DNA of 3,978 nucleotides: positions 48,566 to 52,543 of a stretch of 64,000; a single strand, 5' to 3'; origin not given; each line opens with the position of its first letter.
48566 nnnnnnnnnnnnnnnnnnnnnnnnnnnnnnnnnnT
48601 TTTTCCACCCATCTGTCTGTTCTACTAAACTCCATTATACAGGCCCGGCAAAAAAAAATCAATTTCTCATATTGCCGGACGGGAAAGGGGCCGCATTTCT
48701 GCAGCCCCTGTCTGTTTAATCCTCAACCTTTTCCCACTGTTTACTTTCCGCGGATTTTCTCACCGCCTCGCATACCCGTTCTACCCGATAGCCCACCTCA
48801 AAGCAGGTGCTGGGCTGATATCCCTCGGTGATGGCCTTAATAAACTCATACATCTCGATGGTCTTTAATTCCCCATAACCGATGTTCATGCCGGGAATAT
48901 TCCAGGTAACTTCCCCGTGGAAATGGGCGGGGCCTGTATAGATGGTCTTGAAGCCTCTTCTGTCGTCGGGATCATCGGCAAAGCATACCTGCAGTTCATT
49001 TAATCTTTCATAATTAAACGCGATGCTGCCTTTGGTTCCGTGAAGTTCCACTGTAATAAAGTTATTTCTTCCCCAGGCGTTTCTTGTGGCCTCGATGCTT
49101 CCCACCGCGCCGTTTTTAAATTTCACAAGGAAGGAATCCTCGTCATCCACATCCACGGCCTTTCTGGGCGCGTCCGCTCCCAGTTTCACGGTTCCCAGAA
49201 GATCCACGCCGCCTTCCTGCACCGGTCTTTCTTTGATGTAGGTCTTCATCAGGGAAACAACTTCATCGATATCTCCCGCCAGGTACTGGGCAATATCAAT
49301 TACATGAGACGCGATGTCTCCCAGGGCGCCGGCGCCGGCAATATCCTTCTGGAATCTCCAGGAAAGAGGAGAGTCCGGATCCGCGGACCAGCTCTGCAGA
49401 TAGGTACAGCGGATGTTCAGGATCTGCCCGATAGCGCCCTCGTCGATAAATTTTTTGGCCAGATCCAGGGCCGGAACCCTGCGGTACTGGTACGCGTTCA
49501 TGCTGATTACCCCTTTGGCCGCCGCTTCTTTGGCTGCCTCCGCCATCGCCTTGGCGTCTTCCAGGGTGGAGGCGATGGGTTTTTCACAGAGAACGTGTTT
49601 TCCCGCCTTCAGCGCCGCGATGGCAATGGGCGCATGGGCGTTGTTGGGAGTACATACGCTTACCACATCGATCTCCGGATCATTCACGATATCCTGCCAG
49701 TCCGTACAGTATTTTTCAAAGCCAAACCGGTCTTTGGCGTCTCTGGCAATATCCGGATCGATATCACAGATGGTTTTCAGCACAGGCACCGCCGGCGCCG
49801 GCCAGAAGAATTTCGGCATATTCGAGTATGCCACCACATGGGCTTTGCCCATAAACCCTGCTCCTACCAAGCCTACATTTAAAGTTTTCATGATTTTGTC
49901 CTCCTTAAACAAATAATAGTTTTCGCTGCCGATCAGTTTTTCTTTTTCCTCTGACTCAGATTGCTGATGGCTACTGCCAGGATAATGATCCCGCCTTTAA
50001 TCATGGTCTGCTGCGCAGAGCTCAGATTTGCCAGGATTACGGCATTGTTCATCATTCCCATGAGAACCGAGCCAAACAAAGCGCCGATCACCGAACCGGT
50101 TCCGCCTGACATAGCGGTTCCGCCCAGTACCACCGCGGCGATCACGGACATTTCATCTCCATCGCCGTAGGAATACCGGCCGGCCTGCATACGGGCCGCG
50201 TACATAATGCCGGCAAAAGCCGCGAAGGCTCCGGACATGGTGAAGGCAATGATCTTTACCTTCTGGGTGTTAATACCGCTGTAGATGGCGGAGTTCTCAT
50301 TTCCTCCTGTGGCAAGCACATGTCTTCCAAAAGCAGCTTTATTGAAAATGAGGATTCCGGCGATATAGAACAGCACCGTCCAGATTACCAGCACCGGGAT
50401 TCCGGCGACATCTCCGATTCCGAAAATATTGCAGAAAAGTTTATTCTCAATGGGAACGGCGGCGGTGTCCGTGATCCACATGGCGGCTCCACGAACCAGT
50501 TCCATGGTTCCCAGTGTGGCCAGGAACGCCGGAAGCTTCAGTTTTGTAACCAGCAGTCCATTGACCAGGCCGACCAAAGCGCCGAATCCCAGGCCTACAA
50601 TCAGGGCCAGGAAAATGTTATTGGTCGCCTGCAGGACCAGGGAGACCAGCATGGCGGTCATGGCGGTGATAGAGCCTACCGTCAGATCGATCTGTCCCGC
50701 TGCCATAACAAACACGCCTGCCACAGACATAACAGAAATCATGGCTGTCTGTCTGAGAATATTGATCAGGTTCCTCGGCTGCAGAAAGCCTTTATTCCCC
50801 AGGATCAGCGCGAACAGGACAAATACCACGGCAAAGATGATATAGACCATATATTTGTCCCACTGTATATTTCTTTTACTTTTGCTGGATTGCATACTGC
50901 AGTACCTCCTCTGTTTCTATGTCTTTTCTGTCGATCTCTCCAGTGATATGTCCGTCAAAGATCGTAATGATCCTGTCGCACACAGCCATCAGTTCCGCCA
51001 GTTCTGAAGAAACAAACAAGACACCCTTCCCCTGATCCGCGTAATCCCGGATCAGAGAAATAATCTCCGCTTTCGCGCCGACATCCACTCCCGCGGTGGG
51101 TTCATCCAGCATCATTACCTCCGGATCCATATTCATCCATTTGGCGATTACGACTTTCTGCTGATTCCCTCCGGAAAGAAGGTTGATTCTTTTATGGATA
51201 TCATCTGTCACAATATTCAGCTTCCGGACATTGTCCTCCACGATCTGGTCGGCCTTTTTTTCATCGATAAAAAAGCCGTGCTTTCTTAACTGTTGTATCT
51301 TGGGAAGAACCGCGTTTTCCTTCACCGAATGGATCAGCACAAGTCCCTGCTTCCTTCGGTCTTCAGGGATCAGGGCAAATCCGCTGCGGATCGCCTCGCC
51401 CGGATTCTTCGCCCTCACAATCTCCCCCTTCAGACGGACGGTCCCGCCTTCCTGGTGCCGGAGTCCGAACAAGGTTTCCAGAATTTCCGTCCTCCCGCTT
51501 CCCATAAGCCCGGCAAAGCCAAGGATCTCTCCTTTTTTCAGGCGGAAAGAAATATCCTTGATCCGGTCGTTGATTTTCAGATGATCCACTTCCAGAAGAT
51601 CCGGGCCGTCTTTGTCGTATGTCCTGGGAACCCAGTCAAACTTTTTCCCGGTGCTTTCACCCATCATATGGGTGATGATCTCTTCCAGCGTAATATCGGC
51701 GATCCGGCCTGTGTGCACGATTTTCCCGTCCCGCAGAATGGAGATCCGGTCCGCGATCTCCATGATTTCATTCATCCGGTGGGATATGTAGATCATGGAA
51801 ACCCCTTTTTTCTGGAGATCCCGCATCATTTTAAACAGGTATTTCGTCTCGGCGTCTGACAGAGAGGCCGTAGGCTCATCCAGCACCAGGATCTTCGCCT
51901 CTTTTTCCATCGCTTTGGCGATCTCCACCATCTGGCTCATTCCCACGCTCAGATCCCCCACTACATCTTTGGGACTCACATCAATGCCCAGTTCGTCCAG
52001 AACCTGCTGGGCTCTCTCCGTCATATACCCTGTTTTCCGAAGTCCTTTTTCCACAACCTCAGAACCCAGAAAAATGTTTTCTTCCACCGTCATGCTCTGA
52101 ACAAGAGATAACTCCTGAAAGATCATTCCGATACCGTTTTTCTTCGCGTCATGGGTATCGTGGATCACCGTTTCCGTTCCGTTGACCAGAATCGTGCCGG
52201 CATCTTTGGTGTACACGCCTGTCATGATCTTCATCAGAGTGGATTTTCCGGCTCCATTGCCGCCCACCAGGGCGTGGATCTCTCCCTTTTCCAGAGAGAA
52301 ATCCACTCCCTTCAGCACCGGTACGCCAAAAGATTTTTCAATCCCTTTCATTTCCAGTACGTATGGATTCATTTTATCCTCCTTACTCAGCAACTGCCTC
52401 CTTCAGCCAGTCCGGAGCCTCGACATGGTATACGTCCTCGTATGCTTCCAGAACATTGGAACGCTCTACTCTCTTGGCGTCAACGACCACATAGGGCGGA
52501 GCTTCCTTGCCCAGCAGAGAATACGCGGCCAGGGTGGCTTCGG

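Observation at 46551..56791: Candidate levoglucosan/anhydro-sugar catabolic system in a Lachnospiraceae-like anaerobe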

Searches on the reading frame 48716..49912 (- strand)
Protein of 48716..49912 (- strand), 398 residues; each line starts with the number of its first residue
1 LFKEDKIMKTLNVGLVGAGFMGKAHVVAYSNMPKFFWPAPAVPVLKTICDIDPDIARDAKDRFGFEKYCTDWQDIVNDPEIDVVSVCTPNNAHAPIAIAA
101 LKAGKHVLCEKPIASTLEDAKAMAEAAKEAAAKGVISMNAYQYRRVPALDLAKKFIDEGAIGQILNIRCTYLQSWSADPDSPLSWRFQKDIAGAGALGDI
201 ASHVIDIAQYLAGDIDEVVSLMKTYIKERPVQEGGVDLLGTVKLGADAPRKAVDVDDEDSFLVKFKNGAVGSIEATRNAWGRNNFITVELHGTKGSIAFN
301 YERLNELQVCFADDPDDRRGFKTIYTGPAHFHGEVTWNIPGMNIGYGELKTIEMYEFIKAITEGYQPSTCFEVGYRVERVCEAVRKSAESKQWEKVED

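Call 3: search_protein_families(library=pfam, proteins=[window:48716-49912:-])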
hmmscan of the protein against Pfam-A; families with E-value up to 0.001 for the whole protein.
window:48716-49912:- (398 aa): 5 families
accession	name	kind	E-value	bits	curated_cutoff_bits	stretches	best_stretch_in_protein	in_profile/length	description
PF01408.29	GFO_IDH_MocA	-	1e-30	107.3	24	1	11-131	1-113/120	Oxidoreductase family, NAD-binding Rossmann fold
PF22725.1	GFO_IDH_MocA_C3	-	1.4e-30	106.3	27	1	152-297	4-123/124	GFO/IDH/MocA C-terminal domain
PF02894.22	GFO_IDH_MocA_C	-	7.5e-24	85.2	22.9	1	153-393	1-215/218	Oxidoreductase family, C-terminal alpha/beta domain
PF03447.22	NAD_binding_3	-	2e-06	28.9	24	1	45-132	24-111/116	Homoserine dehydrogenase, NAD binding domain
PF22685.1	Gal80p_C-like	-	6e-06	26.9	29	1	147-298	1-149/152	Gal80p, C-terminal domain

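Call 4: search_protein_families(library=ncbifam, proteins=[window:48716-49912:-], max_evalue=0.001)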
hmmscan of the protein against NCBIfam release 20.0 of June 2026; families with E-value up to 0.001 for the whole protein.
window:48716-49912:- (398 aa): 10 families
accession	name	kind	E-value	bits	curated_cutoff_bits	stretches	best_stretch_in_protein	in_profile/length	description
NF052479.1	LevoglcsnDh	equivalog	3.4e-189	628.4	650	1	8-396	1-386/386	levoglucosan dehydrogenase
TIGR04380.1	myo_inos_iolG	equivalog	2.7e-37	128.4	355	1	11-237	2-211/330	inositol 2-dehydrogenase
NF040723.1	UDP-GlcNAcDh_Arch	equivalog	3.3e-30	105.6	450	1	11-226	1-192/302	UDP-N-acetylglucosamine 3-dehydrogenase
NF041392.1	XylDh_Gfo6_Halo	equivalog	3.3e-24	85.3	350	1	72-212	74-212/350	D-xylose 1-dehydrogenase Gfo6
NF008607.0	PRK11579.1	subfamily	5.7e-20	71.6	330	1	11-214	5-191/346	oxidoreductase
NF052679.1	InsChiInosDhIolG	equivalog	2.8e-17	62.8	540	1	10-214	2-187/343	bifunctional inositol 2-dehydrogenase/D-chiro-inositol 1-dehydrogenase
NF058561.1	BT_2158_fam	equivalog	1.3e-16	60.3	750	1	47-169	61-182/487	glycoside 3-dehydrogenase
NF007574.0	PRK10206.1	equivalog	1.4e-16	60.5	352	1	61-170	46-152/345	oxidoreductase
NF058563.1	BT_2159_fam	equivalog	6.9e-16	58.2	650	1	12-213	2-184/350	disaccharide 3-dehydrogenase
NF004976.0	PRK06349.1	subfamily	0.00074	18.7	205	0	8-109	2-103/430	homoserine dehydrogenase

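Call 6: search_solved_structures(query=window:48716-49912:-, max_evalue=1e-10)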
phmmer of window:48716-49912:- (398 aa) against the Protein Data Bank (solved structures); distinct sequences matched with E-value up to 1e-10: 62 (the best 60 are shown).
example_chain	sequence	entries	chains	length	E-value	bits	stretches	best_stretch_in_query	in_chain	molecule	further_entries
6a3f_A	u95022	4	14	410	5.8e-156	522.5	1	8-396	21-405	Putative dehydrogenase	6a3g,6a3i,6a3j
4h3v_A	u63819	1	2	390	4.9e-103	348.3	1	8-396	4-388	Oxidoreductase domain protein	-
4gqa_A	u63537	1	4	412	2.7e-82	280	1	9-396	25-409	NAD binding Oxidoreductase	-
4fb5_A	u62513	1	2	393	1.3e-70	241.5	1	7-395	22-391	Probable oxidoreductase protein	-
5ya8_A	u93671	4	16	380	8.6e-64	219.1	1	9-392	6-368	Scyllo-inositol dehydrogenase with L-glucose dehydrogenase activity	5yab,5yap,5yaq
6ktj_A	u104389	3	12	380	6e-63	216.3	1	9-392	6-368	Scyllo-inositol dehydrogenase with L-glucose dehydrogenase activity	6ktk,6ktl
6jw6_A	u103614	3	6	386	2.1e-30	109.2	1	11-298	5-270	Dehydrogenase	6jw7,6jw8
7xr9_A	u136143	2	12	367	3.2e-29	105.2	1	10-281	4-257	DgpA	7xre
3ezy_A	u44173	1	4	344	1.1e-25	93.5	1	11-326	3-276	Dehydrogenase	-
5a02_A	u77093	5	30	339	2.2e-23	86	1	71-224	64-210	ALDOSE-ALDOSE OXIDOREDUCTASE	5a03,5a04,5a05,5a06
2glx_A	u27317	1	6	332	9.8e-23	83.9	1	63-225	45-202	1,5-anhydro-D-fructose reductase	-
9m3d_B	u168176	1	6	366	6.9e-22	81.1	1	19-390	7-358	DgpA1 from W974-1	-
1evj_A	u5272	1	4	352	8.1e-22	80.9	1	70-215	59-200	GLUCOSE-FRUCTOSE OXIDOREDUCTASE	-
1ofg_A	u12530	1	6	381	1.1e-21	80.4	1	71-215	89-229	GLUCOSE-FRUCTOSE OXIDOREDUCTASE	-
1ryd_A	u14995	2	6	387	1.1e-21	80.4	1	71-215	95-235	glucose-fructose oxidoreductase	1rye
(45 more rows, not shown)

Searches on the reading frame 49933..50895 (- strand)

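Call 3: search_protein_families(library=pfam, proteins=[window:49933-50895:-])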
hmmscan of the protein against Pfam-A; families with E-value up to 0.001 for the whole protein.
window:49933-50895:- (320 aa): 1 family
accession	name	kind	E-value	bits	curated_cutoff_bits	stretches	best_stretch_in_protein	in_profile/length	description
PF02653.21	BPD_transp_2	-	4.2e-39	134.7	26.8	1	42-308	1-269/269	Branched-chain amino acid transport system / permease component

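Call 4: search_protein_families(library=ncbifam, proteins=[window:49933-50895:-], max_evalue=0.001)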
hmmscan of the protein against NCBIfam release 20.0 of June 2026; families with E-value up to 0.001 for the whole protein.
window:49933-50895:- (320 aa): 14 families
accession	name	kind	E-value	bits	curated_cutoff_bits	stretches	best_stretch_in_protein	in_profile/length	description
NF008441.0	PRK11285.1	equivalog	1.1e-68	231.8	378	1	4-319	19-331/333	L-arabinose ABC transporter permease AraH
NF007067.0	PRK09512.1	equivalog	8.2e-59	199.4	398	1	20-314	23-320/321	ribose ABC transporter permease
NF040906.3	GguB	equivalog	1.9e-56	191.9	450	2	159-317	217-375/375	multiple monosaccharide ABC transporter permease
NF007252.0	PRK09699.1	equivalog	6e-49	167.1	396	1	9-313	20-323/326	D-allose ABC transporter permease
NF008630.0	PRK11618.1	equivalog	6e-45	153.9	363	1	18-310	9-308/331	galactofuranose ABC transporter, permease protein YjfF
NF007014.0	PRK09478.1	equivalog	1.4e-42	146.2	386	1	6-319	6-336/336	galactose/methyl galactoside ABC transporter permease MglC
NF011961.0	PRK15432.1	equivalog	1.7e-42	145.9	388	1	19-310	13-302/344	autoinducer 2 ABC transporter permease LsrC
NF041862.1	YtfT_transport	equivalog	4.1e-30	105.1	535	1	17-310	31-322/339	galactofuranose ABC transporter, ATP-binding protein YtfT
NF011612.1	PRK15038.1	equivalog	2.6e-26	92.5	500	1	23-315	12-309/322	autoinducer 2 ABC transporter permease LsrD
TIGR03408.1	urea_trans_UrtC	equivalog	4.3e-09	36.5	296.2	1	171-309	173-304/313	urea ABC transporter permease subunit UrtC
TIGR03409.1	urea_trans_UrtB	equivalog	2.7e-06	27.3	250.3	1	57-305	26-276/291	urea ABC transporter permease subunit UrtB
NF008450.0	PRK11301.1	subfamily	7.5e-06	25.6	366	1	174-284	269-377/418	high-affinity branched-chain amino acid ABC transporter permease LivM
TIGR03727.1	urea_t_UrtC_arc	equivalog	9e-05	21.5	575.55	0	164-307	193-329/369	urea ABC transporter, permease protein UrtC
NF008011.0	PRK10740.1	equivalog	0.00048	19.8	379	1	169-308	158-292/308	high-affinity branched-chain amino acid ABC transporter permease LivH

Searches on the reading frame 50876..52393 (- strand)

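Call 3: search_protein_families(library=pfam, proteins=[window:50876-52393:-])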
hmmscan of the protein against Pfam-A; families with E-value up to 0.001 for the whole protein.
window:50876-52393:- (505 aa): 5 families
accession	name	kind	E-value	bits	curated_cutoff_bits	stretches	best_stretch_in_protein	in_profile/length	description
PF00005.33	ABC_tran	-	2.9e-59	200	25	2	27-176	1-137/137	ABC transporter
PF02463.25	SMC_N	-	8.7e-09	35.6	40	1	38-217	25-208/220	RecF/RecN/SMC N terminal domain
PF13304.12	AAA_21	-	5e-07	30.5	27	0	39-57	1-19/304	AAA domain, putative AbiEii toxin, Type IV TA system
PF09818.15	ABC_ATPase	-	5.9e-06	25.9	23.2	0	145-228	155-254/283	P-loop domain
PF13558.12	SbcC_Walker_B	-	0.00059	20.5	27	0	150-191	48-89/90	SbcC/RAD50-like, Walker B motif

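Call 4: search_protein_families(library=ncbifam, proteins=[window:50876-52393:-], max_evalue=0.001)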
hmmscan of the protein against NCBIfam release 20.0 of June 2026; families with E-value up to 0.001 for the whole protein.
window:50876-52393:- (505 aa): 189 families (the best 25 are shown)
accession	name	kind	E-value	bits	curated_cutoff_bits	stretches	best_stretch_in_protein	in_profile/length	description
NF010069.0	PRK13549.1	equivalog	1.3e-155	518.7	699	1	8-504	1-504/513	xylose ABC transporter ATP-binding protein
NF008442.0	PRK11288.1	equivalog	1.1e-152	508.9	689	1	11-504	6-498/504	L-arabinose ABC transporter ATP-binding protein AraG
NF007253.0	PRK09700.1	equivalog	2.1e-144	481.9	772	1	9-504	3-509/510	D-allose ABC transporter ATP-binding protein AlsA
NF008030.0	PRK10762.1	equivalog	3e-144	481.5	745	1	12-504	4-494/501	ribose ABC transporter ATP-binding protein RbsA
NF040905.2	GguA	equivalog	1.3e-143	479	810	1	12-500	1-499/500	multiple monosaccharide ABC transporter ATP-binding protein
NF008215.0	PRK10982.1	equivalog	1.2e-142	476.1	828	1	7-501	8-502/506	galactose/methyl galactoside ABC transporter ATP-binding protein MglA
NF041861.1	YtfR_transport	equivalog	1e-141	472.7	850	1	12-499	1-488/492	galactofuranose ABC transporter, ATP-binding protein YtfR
NF011967.0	PRK15439.1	equivalog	1.4e-131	439.4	586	1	5-503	4-501/510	autoinducer 2 ABC transporter ATP-binding protein LsrA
TIGR02633.1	xylG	equivalog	1.6e-131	439.2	723.65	1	13-501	2-499/500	D-xylose ABC transporter ATP-binding protein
NF047930.1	ABC_ATP_B6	equivalog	6.5e-102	341.7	670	1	12-499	2-506/510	putative B6 ABC transporter ATP-binding protein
TIGR04406.1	LPS_export_lptB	equivalog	2.2e-62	210.5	240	2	13-240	2-228/239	LPS export ABC transporter ATP-binding protein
TIGR01188.1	drrA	subfamily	2.4e-62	211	312.45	2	25-233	7-210/302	daunorubicin resistance ABC transporter, ATP-binding protein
TIGR04521.1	ECF_ATPase_2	equivalog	4.8e-62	209.6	330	2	22-234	16-232/279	energy-coupling factor transporter ATPase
TIGR04520.1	ECF_ATPase_1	equivalog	1.5e-59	201.7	315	2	24-237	15-226/269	energy-coupling factor transporter ATPase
TIGR02315.1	ABC_phnC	equivalog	1.7e-59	201.2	266.1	2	13-237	2-236/243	phosphonate ABC transporter ATP-binding protein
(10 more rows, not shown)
